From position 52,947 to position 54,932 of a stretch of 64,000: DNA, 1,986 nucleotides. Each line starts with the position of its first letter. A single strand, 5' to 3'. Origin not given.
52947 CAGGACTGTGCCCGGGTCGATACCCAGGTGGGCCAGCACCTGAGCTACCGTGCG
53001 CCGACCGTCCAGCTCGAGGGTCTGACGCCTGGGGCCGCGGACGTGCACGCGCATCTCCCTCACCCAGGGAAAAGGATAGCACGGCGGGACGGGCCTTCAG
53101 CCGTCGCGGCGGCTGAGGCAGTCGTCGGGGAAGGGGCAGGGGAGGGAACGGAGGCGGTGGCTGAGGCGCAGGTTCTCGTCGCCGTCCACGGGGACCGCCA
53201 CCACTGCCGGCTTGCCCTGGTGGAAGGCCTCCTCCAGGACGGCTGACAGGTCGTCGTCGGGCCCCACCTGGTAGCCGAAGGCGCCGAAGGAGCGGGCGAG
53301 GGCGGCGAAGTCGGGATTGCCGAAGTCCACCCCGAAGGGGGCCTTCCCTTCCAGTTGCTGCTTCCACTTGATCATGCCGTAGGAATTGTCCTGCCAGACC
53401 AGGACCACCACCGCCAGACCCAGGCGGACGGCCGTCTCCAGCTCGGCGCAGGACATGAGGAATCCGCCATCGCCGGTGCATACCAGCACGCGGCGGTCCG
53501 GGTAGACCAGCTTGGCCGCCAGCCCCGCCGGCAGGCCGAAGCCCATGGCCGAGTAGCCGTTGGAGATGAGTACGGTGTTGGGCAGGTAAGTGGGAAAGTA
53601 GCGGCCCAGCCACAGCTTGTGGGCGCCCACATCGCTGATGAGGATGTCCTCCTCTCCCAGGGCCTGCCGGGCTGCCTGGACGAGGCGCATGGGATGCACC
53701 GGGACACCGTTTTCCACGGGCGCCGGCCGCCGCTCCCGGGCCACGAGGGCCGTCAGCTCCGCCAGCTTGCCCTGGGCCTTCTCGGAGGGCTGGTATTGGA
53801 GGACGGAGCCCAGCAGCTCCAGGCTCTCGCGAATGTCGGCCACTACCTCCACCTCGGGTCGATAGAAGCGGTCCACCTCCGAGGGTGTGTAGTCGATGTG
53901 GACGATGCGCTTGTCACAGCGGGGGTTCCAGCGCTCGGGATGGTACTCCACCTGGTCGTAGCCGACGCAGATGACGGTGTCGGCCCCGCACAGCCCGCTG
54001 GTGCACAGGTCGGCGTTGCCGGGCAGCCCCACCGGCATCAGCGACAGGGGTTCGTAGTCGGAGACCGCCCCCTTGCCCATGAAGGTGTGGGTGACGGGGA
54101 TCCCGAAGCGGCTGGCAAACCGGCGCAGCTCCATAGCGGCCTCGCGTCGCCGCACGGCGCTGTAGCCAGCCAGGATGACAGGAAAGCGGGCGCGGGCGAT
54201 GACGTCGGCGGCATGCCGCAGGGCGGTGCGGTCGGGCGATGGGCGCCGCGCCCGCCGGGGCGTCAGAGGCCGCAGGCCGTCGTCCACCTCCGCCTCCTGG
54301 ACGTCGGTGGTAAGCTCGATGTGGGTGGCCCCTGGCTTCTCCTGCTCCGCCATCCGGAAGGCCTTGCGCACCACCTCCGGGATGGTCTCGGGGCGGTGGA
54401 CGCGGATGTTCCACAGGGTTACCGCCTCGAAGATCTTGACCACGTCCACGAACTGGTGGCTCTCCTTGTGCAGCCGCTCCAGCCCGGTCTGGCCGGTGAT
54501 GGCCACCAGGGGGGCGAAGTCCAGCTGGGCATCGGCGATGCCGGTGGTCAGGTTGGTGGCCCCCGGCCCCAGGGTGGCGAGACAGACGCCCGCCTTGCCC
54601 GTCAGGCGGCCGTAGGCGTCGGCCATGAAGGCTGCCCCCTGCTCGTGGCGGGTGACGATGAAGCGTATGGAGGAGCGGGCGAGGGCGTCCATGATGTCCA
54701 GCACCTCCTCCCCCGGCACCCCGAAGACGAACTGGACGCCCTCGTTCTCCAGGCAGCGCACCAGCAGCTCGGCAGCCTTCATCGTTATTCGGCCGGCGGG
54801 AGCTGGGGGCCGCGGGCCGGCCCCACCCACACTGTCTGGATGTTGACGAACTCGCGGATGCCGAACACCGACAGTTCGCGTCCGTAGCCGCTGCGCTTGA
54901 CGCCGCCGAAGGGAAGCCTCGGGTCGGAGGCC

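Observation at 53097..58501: Candidate 2-oxoglutarate decarboxylase / SSADH TCA-cycle bypass operon with a Cat-family CoA-transferase and a CoxG-like protein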

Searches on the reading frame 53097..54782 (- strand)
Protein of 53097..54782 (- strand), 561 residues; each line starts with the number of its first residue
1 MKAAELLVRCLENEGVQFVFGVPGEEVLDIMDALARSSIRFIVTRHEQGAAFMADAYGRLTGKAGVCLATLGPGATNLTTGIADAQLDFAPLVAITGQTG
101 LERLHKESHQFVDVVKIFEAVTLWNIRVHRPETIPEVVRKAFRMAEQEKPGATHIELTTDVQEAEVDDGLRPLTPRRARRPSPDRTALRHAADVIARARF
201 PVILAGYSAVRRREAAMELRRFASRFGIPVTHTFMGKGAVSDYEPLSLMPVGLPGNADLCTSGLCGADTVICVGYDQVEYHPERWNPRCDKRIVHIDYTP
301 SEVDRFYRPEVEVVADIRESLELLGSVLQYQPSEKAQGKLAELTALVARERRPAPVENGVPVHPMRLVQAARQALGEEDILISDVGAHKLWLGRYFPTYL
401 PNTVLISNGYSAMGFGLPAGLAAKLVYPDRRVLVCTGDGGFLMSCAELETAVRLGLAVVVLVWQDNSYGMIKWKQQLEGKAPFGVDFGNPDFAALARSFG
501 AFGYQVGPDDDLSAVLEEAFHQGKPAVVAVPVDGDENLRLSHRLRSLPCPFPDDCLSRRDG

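Call 7: search_protein_families(library=pfam, proteins=[window:53097-54782:-])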
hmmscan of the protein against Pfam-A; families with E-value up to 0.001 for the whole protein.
window:53097-54782:- (561 aa): 3 families
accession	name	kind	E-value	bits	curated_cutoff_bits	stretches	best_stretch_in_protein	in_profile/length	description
PF02775.26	TPP_enzyme_C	-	7.7e-45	152.8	21.9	1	384-530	1-151/151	Thiamine pyrophosphate enzyme, C-terminal TPP binding domain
PF02776.23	TPP_enzyme_N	-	5.2e-40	136.4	26.8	1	1-113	1-115/119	Thiamine pyrophosphate enzyme, N-terminal TPP binding domain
PF00205.28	TPP_enzyme_M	-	2.5e-28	99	30.4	1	189-323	2-136/137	Thiamine pyrophosphate enzyme, central domain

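Call 8: search_protein_families(library=ncbifam, proteins=[window:53097-54782:-])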
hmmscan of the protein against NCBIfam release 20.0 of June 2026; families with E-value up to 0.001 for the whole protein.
window:53097-54782:- (561 aa): 53 families (the best 25 are shown)
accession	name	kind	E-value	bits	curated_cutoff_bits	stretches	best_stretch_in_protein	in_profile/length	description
NF006187.0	PRK08322.1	equivalog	7.8e-209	694.6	509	1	1-549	2-546/548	acetolactate synthase large subunit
NF006378.0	PRK08617.1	equivalog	3.3e-152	507.7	510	1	2-544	9-550/556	acetolactate synthase AlsS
TIGR02418.1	acolac_catab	equivalog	9e-140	466.7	551.1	1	3-541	1-538/539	acetolactate synthase AlsS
TIGR00118.1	acolac_lg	equivalog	3.3e-117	392.3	538.35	1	1-537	1-539/557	biosynthetic-type acetolactate synthase large subunit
NF004919.0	PRK06276.1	equivalog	7.6e-117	391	866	1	1-539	1-545/582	acetolactate synthase large subunit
NF006052.0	PRK08199.1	subfamily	4.4e-111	371.9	539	1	2-536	9-541/559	thiamine pyrophosphate protein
NF006377.0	PRK08611.1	equivalog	2.4e-102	343.4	742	1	2-536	5-533/576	pyruvate oxidase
NF004710.0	PRK06048.1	equivalog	1.8e-101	340.3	976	1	1-538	8-543/561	acetolactate synthase large subunit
NF006016.1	PRK08155.1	equivalog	1.1e-100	337.7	870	1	2-537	4-537/554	acetolactate synthase large subunit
NF006524.0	PRK08978.1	equivalog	1.1e-98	330.9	738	1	1-538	1-530/548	acetolactate synthase 2 catalytic subunit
NF006122.0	PRK08266.1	subfamily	1.3e-97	327.6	571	1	1-536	4-528/543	hypothetical protein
NF005712.0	PRK07524.1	subfamily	1.7e-93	313.9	500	1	3-530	5-527/536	5-guanidino-2-oxopentanoate decarboxylase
NF005860.0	PRK07789.1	equivalog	3.3e-93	313.1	881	1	2-532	35-578/615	acetolactate synthase large subunit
NF005651.0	PRK07418.1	subfamily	1.6e-91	307.4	942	1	3-537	21-564/617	acetolactate synthase large subunit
NF005039.0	PRK06456.1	equivalog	2.3e-90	303.7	868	1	3-536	4-548/572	acetolactate synthase large subunit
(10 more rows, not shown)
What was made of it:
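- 53097..54782 (-): ogdA-like ThDP-dependent 2-oxoglutarate decarboxylase candidate (561 aa, ATG start 2 nt after the ssaD stop). Public records annotate it as 'acetolactate synthase large subunit'. NCBIfam NF006187: 694.6 bits against a cut-off of 509 (call 8).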

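Call 10: find_homologous_proteins(query=window:53097-54782:-)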
Query window:53097-54782:- (561 aa): 8000 proteins with E <= 0.001 among 8000 candidates; the best 120 are listed.
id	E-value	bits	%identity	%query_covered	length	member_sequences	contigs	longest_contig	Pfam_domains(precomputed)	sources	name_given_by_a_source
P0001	0.0e+0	1277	100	100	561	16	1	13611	PF02775.27,PF02776.24,PF00205.29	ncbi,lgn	-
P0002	0.0e+0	1053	82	100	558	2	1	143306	PF02775.27,PF02776.24,PF00205.29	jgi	jgi:acetolactate synthase-1/2/3 large subunit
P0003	0.0e+0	1048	82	100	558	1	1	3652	PF02775.27,PF02776.24,PF00205.29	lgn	-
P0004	0.0e+0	1014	80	99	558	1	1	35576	PF02775.27,PF02776.24,PF00205.29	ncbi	-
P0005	3.1e-291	985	78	100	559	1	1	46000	PF02775.27,PF02776.24,PF00205.29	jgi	-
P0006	9.4e-252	855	67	100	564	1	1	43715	PF02775.27,PF02776.24,PF00205.29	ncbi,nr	ncbi:MAG: acetolactate synthase large subunit [Chloroflexi bacterium]|nr:acetolactate synthase large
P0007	9.9e-250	848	68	100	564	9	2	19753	PF02775.27,PF02776.24,PF00205.29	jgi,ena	-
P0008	4.2e-242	823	65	98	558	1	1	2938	PF02775.27,PF02776.24,PF00205.29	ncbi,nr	ncbi:MAG: acetolactate synthase large subunit [Chloroflexi bacterium]|nr:acetolactate synthase large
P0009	8.3e-196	670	56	98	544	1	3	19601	PF02775.27,PF02776.24,PF00205.29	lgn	-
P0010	1.1e-195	670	57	98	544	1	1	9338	PF02775.27,PF02776.24,PF00205.29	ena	-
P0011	2.3e-195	669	56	98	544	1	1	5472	PF02775.27,PF02776.24,PF00205.29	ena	-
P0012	2.7e-195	668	56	98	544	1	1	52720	PF02775.27,PF02776.24,PF00205.29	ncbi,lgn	-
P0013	3.2e-195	668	57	98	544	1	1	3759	PF02775.27,PF02776.24,PF00205.29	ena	-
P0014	3.4e-195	668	57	98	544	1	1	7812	PF02775.27,PF02776.24,PF00205.29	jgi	-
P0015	3.6e-195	668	56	98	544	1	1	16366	PF02775.27,PF02776.24,PF00205.29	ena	-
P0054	4.5e-192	658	56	98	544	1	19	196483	PF02775.27,PF02776.24,PF00205.29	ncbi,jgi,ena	jgi:acetolactate synthase-1/2/3 large subunit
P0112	4.2e-190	651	59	95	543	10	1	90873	PF02775.27,PF02776.24,PF00205.29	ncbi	-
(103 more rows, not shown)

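Call 11: search_solved_structures(query=window:53097-54782:-, max_evalue=1e-20)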
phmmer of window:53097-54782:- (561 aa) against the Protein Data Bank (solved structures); distinct sequences matched with E-value up to 1e-20: 105 (the best 60 are shown).
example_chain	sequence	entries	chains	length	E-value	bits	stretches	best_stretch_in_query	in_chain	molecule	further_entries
9zgl_A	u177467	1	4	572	2.7e-118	399.2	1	2-544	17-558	Ancestral acetolactate synthase, catabolic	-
1ozf_A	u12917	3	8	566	7.1e-108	364.8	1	3-542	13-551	Acetolactate synthase, catabolic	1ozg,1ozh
5d6r_B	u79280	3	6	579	2.9e-107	362.8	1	3-541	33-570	Acetolactate synthase, catabolic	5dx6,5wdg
4rjj_A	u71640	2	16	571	8.8e-106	357.9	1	2-542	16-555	Acetolactate synthase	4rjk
4rji_A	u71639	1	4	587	9.7e-106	357.8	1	2-542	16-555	Acetolactate synthase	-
24pi_A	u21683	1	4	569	3.5e-102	346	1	3-541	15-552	Ancestral acetolactate synthase, catabolic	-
13bb_A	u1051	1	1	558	1.3e-99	337.6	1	4-551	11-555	acetolactate synthase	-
6lpi_A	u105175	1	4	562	7.5e-83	282.2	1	3-537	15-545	Acetolactate synthase isozyme 1 large subunit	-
8x3x_A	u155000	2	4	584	6.3e-77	262.7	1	3-535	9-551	BbmA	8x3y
8xod_A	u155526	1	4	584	7.6e-77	262.4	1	3-535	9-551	BbmA-G484F complex with CBOA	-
7u25_A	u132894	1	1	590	3.2e-70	240.5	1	2-473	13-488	Acetolactate synthase, chloroplastic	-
7tzz_A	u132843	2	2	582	4.9e-70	239.9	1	2-476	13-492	Acetolactate synthase, chloroplastic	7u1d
6u9h_A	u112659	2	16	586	5.1e-70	239.9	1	2-476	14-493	Acetolactate synthase, chloroplastic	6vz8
8et5_A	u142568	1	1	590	5.2e-70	239.8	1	2-476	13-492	Acetolactate synthase, chloroplastic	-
1ybh_A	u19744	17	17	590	5.2e-70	239.8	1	2-476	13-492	Acetolactate synthase, chloroplast | Acetolactate synthase | Acetolactate synthase, chloroplastic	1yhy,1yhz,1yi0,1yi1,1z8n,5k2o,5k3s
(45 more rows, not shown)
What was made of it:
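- The closest solved structures are AlsS (call 11).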

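Call 18: find_encoding_contigs(protein=P0001, flank=10000, max_places=4)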
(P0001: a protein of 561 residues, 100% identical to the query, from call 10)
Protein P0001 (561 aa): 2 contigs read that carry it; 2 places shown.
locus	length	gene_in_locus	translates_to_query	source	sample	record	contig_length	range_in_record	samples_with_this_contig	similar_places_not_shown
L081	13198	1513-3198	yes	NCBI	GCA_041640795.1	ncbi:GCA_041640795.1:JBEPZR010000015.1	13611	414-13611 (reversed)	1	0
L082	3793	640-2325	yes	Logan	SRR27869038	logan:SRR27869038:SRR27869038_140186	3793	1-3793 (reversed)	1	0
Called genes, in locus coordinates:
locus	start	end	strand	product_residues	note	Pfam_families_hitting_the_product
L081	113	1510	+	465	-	PF00171:Aldedh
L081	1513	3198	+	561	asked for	PF02776:TPP_enzyme_N, PF00205:TPP_enzyme_M, PF02775:TPP_enzyme_C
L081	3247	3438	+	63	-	PF02597:ThiS (weak)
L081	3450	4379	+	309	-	PF22082:TtuA_LIM_N, PF01171:ATP_bind_3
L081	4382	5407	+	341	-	PF04055:Radical_SAM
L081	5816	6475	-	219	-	-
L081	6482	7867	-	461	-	PF05694:SBP56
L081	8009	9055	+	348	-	PF02504:FA_synthesis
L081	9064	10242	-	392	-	PF01546:Peptidase_M20, PF07687:M20_dimer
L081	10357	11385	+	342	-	-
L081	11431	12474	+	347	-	PF01008:IF-2B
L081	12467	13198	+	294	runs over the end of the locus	PF01048:PNP_UDP_1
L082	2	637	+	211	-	?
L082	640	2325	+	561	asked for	PF02776:TPP_enzyme_N, PF00205:TPP_enzyme_M, PF02775:TPP_enzyme_C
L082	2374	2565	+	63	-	PF02597:ThiS (weak)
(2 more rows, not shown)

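Call 19: find_encoding_contigs(protein=P0002, flank=10000, max_places=3)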
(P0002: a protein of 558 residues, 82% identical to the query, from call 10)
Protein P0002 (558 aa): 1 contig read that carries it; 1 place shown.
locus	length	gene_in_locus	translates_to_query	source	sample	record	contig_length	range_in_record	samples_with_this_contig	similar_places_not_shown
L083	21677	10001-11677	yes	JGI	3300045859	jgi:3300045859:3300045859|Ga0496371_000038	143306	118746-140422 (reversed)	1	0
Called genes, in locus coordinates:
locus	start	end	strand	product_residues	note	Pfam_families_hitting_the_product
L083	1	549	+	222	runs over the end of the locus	-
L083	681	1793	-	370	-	PF01451:LMWPc, PF01895:PhoU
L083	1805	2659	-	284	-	PF13555:AAA_29 (weak), PF02463:SMC_N, PF00005:ABC_tran, PF13304:AAA_21 (faint), PF13401:AAA_22 (faint)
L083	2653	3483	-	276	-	PF00528:BPD_transp_1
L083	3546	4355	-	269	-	PF00528:BPD_transp_1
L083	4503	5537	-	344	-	PF12849:PBP_like_2, PF12727:PBP_like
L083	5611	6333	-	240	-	PF00300:His_Phos_1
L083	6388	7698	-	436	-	PF00989:PAS, PF08448:PAS_4, PF13188:PAS_8, PF13426:PAS_9 (weak), PF00512:HisKA, PF02518:HATPase_c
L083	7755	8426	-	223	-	PF00072:Response_reg, PF00486:Trans_reg_C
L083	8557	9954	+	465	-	PF00171:Aldedh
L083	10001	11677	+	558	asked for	PF02776:TPP_enzyme_N, PF00205:TPP_enzyme_M, PF02775:TPP_enzyme_C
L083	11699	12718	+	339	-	PF04055:Radical_SAM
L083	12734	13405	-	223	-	-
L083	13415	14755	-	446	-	PF05694:SBP56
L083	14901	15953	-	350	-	PF08240:ADH_N, PF01262:AlaDh_PNT_C (weak), PF00107:ADH_zinc_N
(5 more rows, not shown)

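Call 20: find_encoding_contigs(protein=P0004, flank=8000, max_places=2)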
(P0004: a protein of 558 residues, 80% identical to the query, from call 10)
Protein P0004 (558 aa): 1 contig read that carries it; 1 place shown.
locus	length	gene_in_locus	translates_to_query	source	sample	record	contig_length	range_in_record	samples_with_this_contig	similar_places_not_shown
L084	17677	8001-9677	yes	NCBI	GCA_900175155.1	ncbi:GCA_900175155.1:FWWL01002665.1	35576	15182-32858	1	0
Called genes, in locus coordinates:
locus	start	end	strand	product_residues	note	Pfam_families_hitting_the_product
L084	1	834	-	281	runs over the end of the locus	PF02463:SMC_N (faint), PF00005:ABC_tran, PF13304:AAA_21 (faint), PF13401:AAA_22 (weak)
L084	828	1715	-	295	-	PF00528:BPD_transp_1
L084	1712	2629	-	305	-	PF00528:BPD_transp_1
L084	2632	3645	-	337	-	PF12849:PBP_like_2, PF12727:PBP_like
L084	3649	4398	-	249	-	PF00300:His_Phos_1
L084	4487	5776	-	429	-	PF13426:PAS_9 (faint), PF00989:PAS (weak), PF08448:PAS_4 (weak), PF13188:PAS_8 (weak), PF00512:HisKA, PF02518:HATPase_c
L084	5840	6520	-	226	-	PF00072:Response_reg, PF00486:Trans_reg_C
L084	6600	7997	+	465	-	PF00171:Aldedh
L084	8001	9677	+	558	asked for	PF02776:TPP_enzyme_N, PF00205:TPP_enzyme_M, PF02775:TPP_enzyme_C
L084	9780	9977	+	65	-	PF02597:ThiS (weak), PF21965:SAMP2 (weak)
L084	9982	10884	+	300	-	PF22082:TtuA_LIM_N, PF01171:ATP_bind_3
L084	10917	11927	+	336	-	PF04055:Radical_SAM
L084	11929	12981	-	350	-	PF08240:ADH_N, PF01262:AlaDh_PNT_C (weak), PF00107:ADH_zinc_N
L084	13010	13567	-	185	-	-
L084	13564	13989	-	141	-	PF00293:NUDIX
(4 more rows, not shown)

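Call 21: find_encoding_contigs(protein=P0005, flank=8000, max_places=2)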
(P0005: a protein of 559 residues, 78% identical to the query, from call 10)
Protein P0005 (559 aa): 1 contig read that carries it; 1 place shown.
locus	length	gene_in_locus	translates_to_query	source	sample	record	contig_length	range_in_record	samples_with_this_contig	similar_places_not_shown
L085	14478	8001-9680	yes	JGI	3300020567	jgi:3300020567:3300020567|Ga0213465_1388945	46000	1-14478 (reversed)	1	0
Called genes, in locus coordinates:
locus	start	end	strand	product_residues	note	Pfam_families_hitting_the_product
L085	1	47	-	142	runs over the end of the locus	PF01451:LMWPc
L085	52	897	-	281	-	PF02463:SMC_N (faint), PF00005:ABC_tran, PF13304:AAA_21 (faint), PF13401:AAA_22 (weak)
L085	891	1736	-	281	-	PF00528:BPD_transp_1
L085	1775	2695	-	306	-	PF00528:BPD_transp_1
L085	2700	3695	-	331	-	PF12849:PBP_like_2, PF12727:PBP_like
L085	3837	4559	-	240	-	PF00300:His_Phos_1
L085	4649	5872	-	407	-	PF00989:PAS, PF13188:PAS_8, PF08448:PAS_4, PF13426:PAS_9, PF00512:HisKA, PF02518:HATPase_c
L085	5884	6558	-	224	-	PF00072:Response_reg, PF00486:Trans_reg_C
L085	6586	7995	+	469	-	PF00171:Aldedh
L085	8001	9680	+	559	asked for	PF02776:TPP_enzyme_N, PF00205:TPP_enzyme_M, PF02775:TPP_enzyme_C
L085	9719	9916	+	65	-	PF02597:ThiS (weak)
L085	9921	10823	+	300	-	PF22082:TtuA_LIM_N, PF01171:ATP_bind_3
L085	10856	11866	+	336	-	PF04055:Radical_SAM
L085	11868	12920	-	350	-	PF08240:ADH_N, PF01262:AlaDh_PNT_C (weak), PF00107:ADH_zinc_N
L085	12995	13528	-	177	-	-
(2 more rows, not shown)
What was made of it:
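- The same order occurs in relatives at 78-82% identity (calls 19-21).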

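Call 22: find_encoding_contigs(protein=P0006, flank=8000, max_places=2)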
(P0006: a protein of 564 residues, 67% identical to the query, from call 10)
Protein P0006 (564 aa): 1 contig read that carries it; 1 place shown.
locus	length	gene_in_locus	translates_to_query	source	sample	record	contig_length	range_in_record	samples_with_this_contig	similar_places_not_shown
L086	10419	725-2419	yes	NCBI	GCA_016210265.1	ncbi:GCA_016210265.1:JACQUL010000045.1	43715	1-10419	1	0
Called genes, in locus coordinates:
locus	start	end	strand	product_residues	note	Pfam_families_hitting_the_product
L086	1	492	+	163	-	PF13664:DUF4149, PF05425:CopD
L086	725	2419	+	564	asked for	PF02776:TPP_enzyme_N, PF00205:TPP_enzyme_M, PF02775:TPP_enzyme_C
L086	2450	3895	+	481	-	PF00171:Aldedh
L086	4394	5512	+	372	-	PF01008:IF-2B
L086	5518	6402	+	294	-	PF01048:PNP_UDP_1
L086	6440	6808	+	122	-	PF00581:Rhodanese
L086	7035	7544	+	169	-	-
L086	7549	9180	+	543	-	PF13238:AAA_18 (faint), PF13671:AAA_33, PF13207:AAA_17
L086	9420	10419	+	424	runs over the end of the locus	PF05221:AdoHcyase, PF02826:2-Hacid_dh_C, PF00670:AdoHcyase_NAD, PF07991:KARI_N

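Call 23: find_encoding_contigs(protein=P0054, flank=6000, max_places=3)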
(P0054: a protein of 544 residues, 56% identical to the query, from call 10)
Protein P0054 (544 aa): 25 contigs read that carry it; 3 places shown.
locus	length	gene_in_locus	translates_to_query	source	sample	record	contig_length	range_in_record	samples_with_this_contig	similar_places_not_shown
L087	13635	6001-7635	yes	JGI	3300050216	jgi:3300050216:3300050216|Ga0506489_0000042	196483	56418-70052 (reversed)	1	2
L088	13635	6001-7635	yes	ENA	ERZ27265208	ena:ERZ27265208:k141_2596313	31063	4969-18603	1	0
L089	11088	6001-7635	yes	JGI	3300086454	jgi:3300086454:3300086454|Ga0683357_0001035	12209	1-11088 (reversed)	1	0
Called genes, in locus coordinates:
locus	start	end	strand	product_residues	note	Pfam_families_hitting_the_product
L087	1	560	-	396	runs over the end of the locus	PF02771:Acyl-CoA_dh_N, PF02770:Acyl-CoA_dh_M, PF00441:Acyl-CoA_dh_1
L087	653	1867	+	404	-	PF00296:Bac_luciferase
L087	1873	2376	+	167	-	PF00583:Acetyltransf_1, PF13508:Acetyltransf_7 (faint)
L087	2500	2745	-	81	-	-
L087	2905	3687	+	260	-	-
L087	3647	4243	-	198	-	PF04972:BON, PF21937:Yop-YscD_ppl_2nd (faint), PF04972:BON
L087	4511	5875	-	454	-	PF00171:Aldedh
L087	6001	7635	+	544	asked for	PF02776:TPP_enzyme_N, PF00205:TPP_enzyme_M, PF02775:TPP_enzyme_C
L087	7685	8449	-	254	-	PF00753:Lactamase_B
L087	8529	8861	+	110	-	PF02627:CMD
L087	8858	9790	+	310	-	PF03446:NAD_binding_2, PF03807:F420_oxidored, PF14833:NAD_binding_11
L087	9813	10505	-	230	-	PF21842:DUF6901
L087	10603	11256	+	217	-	PF00578:AhpC-TSA, PF08534:Redoxin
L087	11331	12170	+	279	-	-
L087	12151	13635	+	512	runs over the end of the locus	-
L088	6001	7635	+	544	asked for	PF02776:TPP_enzyme_N, PF00205:TPP_enzyme_M, PF02775:TPP_enzyme_C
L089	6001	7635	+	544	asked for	PF02776:TPP_enzyme_N, PF00205:TPP_enzyme_M, PF02775:TPP_enzyme_C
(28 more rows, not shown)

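Call 24: find_encoding_contigs(protein=P0112, flank=6000, max_places=2)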
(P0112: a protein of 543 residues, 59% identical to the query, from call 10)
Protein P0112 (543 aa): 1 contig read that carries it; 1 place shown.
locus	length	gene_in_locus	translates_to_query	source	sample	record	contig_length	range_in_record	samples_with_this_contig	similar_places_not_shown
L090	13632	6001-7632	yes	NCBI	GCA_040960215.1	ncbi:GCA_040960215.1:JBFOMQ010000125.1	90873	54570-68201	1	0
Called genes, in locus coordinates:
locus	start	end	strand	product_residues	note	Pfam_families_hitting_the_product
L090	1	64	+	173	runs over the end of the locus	PF09835:DUF2062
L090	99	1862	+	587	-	PF05359:DUF748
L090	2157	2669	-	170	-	-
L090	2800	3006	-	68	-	PF11127:YgaP-like_TM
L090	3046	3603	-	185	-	-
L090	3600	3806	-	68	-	-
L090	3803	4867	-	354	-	PF01264:Chorismate_synt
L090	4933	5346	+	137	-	PF01894:YjbQ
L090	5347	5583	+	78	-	-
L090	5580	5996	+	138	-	PF13474:SnoaL_3, PF14534:DUF4440, PF12680:SnoaL_2 (weak)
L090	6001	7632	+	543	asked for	PF02776:TPP_enzyme_N, PF00205:TPP_enzyme_M, PF02775:TPP_enzyme_C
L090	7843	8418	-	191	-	PF00578:AhpC-TSA, PF08534:Redoxin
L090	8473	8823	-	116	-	PF07238:PilZ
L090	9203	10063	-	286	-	PF00696:AA_kinase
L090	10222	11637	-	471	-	PF07728:AAA_5 (faint), PF00004:AAA, PF07724:AAA_2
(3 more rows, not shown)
